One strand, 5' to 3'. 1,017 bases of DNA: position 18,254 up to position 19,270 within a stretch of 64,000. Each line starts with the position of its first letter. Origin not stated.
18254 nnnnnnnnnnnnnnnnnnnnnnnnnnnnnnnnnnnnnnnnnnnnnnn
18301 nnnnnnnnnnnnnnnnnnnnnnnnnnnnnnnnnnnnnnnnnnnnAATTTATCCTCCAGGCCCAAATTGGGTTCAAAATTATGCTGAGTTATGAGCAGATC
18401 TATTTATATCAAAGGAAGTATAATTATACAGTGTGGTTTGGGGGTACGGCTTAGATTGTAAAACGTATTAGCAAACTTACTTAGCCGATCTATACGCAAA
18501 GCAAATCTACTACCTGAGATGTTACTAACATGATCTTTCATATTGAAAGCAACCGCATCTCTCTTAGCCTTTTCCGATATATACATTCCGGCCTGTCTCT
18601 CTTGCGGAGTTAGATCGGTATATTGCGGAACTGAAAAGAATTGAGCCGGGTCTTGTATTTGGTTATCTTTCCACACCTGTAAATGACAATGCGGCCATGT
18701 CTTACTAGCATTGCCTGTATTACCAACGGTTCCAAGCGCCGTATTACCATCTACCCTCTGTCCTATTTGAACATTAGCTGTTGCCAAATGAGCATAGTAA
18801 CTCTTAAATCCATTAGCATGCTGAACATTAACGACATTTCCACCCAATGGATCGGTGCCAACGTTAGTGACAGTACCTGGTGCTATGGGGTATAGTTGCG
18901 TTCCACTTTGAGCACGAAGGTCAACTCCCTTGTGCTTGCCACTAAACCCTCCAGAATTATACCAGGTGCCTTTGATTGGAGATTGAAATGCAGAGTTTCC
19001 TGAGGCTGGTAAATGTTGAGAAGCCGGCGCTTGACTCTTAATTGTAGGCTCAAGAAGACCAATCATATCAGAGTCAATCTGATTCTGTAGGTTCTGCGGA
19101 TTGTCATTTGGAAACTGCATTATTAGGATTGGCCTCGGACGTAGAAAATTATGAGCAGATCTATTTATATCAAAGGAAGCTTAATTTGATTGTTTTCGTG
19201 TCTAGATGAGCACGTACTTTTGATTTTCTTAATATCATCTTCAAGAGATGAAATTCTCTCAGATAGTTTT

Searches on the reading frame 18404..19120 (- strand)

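Call 98: search_protein_families(library=phrogs, proteins=[window:18404-19120:-], max_evalue=0.0001)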
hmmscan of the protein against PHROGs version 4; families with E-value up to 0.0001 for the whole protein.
window:18404-19120:- (238 aa): 19 families
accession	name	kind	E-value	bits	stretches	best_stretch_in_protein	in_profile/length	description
phrog_6700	-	lysis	1.7e-21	76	1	42-185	2605-2746/2898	endolysin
phrog_7767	-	other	1e-17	65.5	1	62-177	20-134/194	metallo-endopeptidase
phrog_10030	-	tail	2.2e-14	52.8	1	38-161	1888-2017/2105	tail length tape measure protein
phrog_21656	-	other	8.3e-14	51.5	1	61-178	635-758/1022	peptidase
phrog_14988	-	other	2.4e-12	48.1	1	59-168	29-145/272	peptidase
phrog_167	-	tail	4.9e-12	45.4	1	54-160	1192-1291/1555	tail length tape measure protein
phrog_4070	-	tail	1.8e-11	43.9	1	42-161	599-726/989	tail length tape measure protein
phrog_28672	-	other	3.7e-11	43.3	1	38-148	260-372/397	metallo-endopeptidase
phrog_1067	-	head and packaging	5.5e-11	42.6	1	50-162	747-857/991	minor head protein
phrog_37190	-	other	3.2e-10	40.9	1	57-163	135-239/244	peptidase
phrog_36429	-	unknown function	5.2e-09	35.4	1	62-141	129-208/1159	-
phrog_3578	-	lysis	6e-08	33.5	1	59-165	232-359/405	endolysin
phrog_880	-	lysis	6.6e-08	33.3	1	51-152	13-122/435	endolysin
phrog_8809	-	unknown function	4.2e-07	28.3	1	59-154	1286-1385/2317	-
phrog_8537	-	unknown function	1.2e-06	29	1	60-160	13-116/384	-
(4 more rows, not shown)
